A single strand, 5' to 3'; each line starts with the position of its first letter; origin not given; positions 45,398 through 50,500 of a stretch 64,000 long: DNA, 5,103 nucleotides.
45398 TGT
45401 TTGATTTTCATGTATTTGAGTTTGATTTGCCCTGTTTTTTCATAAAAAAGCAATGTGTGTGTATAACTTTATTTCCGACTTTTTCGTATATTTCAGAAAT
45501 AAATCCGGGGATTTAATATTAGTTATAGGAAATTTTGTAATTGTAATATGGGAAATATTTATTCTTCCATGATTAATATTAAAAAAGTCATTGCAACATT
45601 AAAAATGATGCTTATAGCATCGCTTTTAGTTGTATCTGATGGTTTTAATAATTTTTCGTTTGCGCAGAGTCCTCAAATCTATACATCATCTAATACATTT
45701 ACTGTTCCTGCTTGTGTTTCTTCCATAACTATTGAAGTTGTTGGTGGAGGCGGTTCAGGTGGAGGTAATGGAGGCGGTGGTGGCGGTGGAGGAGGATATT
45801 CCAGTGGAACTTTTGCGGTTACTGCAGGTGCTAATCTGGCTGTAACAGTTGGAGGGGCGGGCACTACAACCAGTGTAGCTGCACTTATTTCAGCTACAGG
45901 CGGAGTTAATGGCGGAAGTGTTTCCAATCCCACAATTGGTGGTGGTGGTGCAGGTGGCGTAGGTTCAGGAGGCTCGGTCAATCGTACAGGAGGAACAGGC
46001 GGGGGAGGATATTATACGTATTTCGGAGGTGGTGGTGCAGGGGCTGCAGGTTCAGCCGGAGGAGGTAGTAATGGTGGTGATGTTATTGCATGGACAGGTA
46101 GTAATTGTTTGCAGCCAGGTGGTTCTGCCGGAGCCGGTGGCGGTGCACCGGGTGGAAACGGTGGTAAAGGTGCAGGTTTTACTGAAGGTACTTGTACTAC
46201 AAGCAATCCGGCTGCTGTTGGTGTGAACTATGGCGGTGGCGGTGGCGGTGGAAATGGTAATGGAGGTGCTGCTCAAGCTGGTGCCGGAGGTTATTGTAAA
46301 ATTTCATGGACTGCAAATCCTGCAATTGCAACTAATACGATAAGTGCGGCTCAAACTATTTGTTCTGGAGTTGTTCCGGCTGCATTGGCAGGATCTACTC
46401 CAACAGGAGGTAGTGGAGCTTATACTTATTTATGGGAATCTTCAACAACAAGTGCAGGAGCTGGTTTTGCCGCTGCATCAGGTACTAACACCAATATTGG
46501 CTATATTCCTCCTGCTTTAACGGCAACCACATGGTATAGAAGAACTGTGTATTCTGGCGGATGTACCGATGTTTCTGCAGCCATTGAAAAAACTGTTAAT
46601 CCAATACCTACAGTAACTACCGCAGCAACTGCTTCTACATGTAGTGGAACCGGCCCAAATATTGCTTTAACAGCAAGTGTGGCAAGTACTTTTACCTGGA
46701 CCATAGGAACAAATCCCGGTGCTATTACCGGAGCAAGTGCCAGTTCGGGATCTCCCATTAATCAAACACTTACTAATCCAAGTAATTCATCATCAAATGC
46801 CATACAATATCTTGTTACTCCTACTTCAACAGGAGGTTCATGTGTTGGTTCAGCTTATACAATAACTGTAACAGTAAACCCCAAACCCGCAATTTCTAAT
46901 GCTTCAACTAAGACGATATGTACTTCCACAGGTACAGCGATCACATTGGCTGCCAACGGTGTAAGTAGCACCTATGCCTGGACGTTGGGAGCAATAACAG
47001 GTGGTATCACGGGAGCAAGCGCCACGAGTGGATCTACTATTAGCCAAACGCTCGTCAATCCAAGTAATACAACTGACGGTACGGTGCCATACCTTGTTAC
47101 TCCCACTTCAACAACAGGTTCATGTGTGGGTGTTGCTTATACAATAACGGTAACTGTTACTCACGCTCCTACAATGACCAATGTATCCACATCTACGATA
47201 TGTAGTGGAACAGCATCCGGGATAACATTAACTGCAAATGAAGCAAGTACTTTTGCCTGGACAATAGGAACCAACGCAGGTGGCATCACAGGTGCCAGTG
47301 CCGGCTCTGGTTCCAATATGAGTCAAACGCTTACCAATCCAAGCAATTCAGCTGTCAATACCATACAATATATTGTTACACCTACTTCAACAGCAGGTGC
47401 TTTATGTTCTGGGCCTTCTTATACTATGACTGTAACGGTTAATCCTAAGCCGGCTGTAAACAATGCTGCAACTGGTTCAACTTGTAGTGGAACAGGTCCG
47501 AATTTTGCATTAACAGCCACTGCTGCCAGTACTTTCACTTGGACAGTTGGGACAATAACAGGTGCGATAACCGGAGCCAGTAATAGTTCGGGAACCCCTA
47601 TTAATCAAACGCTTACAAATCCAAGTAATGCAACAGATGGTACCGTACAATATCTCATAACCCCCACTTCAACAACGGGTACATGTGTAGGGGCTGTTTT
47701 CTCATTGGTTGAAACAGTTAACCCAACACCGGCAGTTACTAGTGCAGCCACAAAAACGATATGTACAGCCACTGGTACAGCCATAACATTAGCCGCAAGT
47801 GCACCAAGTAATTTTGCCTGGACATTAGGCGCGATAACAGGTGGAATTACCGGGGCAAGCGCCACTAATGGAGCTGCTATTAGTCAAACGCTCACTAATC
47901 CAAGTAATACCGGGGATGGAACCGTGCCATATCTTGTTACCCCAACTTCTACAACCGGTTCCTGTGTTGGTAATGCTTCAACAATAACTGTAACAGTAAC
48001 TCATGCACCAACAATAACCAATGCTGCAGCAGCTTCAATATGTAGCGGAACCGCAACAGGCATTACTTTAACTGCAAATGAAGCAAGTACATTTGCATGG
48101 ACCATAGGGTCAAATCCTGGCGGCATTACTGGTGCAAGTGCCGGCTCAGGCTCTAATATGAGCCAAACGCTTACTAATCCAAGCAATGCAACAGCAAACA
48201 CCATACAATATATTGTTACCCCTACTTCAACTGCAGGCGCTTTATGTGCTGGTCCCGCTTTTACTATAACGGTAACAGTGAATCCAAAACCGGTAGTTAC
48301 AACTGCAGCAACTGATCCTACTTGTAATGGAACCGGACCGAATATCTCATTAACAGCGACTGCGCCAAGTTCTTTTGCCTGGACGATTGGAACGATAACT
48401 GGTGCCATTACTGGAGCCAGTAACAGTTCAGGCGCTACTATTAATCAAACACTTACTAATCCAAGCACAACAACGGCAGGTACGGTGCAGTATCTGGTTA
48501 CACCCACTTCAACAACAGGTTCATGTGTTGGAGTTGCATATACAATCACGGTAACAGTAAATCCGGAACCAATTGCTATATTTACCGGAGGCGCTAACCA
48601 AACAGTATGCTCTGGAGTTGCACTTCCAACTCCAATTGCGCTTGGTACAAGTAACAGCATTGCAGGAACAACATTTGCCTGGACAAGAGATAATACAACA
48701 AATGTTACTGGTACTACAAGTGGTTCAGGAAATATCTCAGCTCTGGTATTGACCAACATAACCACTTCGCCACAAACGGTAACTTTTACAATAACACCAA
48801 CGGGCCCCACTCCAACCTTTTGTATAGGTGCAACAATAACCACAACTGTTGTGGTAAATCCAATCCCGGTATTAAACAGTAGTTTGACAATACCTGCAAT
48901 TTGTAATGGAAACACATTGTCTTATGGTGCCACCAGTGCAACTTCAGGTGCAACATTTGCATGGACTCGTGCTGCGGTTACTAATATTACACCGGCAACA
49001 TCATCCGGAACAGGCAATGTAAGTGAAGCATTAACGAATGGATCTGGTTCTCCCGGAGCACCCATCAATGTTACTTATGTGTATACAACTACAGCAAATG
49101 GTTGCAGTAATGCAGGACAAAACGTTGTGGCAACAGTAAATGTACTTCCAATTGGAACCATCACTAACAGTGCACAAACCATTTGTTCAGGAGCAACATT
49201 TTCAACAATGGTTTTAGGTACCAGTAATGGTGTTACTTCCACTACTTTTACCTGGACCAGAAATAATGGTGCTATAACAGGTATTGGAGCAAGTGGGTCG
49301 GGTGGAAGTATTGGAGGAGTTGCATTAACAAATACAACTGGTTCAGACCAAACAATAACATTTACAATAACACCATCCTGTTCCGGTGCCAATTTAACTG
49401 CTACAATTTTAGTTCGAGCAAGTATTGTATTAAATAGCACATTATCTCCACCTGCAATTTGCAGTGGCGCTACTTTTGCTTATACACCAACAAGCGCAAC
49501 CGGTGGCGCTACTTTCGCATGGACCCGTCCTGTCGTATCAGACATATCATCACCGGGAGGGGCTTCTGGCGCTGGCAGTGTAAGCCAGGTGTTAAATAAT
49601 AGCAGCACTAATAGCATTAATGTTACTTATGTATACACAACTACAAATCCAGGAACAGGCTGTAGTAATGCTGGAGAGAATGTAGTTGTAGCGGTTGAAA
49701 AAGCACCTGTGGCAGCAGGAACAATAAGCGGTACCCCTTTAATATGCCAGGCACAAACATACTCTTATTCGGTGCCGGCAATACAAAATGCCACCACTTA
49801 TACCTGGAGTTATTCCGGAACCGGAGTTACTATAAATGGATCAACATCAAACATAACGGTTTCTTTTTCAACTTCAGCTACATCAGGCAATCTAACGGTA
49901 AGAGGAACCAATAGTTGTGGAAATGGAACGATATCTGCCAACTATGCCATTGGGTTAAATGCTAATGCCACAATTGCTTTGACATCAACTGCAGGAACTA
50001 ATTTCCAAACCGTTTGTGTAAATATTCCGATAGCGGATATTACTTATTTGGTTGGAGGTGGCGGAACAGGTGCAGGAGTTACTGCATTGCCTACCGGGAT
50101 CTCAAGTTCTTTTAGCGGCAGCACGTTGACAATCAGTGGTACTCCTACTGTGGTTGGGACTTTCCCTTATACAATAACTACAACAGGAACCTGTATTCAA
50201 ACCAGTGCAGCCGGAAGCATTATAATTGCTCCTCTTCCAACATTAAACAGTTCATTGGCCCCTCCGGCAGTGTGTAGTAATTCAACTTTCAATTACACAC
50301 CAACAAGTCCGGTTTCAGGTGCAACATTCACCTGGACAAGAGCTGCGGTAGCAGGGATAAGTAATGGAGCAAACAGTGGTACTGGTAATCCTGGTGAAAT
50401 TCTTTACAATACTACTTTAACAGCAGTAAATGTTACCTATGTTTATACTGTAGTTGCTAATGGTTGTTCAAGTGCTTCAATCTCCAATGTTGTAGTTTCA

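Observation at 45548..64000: Unannotated giant ORF (>18.4 kb, >6,150 codons) runs off the window and is invisible in the ORF track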

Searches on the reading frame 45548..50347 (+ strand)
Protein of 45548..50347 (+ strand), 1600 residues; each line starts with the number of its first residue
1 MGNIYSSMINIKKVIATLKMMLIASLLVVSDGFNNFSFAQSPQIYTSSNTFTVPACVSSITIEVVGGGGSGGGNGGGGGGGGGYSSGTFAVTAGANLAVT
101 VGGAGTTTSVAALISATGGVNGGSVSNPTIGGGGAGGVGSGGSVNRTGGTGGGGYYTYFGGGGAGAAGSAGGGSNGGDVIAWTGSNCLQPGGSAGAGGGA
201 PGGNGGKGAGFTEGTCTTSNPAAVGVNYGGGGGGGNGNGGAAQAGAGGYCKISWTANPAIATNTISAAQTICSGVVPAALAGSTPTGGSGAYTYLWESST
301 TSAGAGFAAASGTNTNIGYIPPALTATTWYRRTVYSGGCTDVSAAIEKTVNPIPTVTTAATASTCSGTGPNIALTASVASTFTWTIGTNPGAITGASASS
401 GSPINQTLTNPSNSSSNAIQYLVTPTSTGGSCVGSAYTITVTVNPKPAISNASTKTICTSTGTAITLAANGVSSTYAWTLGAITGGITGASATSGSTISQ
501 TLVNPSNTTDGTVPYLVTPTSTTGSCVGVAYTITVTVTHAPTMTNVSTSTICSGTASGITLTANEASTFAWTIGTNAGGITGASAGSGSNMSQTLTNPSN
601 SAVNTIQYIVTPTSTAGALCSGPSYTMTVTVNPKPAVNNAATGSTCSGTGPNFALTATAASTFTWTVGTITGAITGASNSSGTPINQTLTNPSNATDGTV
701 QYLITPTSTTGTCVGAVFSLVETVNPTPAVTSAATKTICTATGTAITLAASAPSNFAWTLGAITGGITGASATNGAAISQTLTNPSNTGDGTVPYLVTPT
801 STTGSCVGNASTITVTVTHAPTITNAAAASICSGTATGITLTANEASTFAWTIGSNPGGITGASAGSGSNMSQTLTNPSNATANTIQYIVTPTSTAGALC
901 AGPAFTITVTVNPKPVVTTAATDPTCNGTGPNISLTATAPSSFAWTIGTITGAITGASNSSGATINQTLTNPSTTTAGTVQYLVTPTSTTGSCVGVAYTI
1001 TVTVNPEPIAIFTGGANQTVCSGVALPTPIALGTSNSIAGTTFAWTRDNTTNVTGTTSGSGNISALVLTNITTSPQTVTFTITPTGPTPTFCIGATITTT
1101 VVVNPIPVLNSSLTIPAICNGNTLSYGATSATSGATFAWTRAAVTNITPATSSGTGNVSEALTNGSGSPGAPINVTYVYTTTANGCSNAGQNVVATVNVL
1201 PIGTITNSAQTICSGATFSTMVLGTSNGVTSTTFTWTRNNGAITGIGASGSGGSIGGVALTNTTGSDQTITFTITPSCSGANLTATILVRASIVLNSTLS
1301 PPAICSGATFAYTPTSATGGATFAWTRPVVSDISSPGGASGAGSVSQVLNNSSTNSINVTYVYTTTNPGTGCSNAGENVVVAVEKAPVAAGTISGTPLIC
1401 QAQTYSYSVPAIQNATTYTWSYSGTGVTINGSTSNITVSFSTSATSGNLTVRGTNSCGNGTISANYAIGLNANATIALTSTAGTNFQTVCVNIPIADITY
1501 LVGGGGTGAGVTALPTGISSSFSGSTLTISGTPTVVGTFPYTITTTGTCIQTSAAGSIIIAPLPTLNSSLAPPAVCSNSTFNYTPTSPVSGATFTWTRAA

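Call 7: search_protein_families(library=pfam, proteins=[window:45548-50347:+], max_evalue=0.01)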
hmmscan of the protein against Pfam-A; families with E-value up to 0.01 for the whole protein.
window:45548-50347:+ (1600 aa): 2 families
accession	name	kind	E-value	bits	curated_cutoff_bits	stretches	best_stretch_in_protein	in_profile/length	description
PF19406.5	PKD_5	-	3.3e-106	347.9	25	11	364-447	3-88/88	PKD-like domain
PF19408.5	PKD_6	-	1.5e-13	51.4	25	1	1387-1463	2-78/82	PKD-like domain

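Call 8: search_protein_families(library=ncbifam, proteins=[window:45548-50347:+], max_evalue=0.01)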
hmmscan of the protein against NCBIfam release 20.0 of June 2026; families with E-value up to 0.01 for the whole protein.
window:45548-50347:+ (1600 aa): 0 families

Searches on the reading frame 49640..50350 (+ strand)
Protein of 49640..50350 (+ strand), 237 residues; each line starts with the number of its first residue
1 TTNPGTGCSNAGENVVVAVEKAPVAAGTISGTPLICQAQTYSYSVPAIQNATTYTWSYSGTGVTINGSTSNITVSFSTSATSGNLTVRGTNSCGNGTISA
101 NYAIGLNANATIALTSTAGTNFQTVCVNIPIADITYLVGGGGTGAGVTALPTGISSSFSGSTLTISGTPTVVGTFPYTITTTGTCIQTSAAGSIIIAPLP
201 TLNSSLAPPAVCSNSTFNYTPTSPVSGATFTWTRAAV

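Call 21: search_protein_families(library=pfam, proteins=[window:49640-50350:+], max_evalue=10)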
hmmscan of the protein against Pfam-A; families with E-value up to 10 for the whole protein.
window:49640-50350:+ (237 aa): 4 families
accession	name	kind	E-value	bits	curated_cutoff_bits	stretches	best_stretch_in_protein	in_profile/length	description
PF19408.5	PKD_6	-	8.4e-15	55.3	25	1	23-99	2-78/82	PKD-like domain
PF05345.18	He_PIG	-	0.078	13.9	24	2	26-56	58-93/96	Putative Ig domain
PF19081.6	Ig_7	-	2.5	8.9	27.3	2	207-234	8-35/84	Ig-like domain CHU_C associated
PF13648.12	Lipocalin_4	-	6.3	8.2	22.4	1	48-86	50-88/89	Lipocalin-like domain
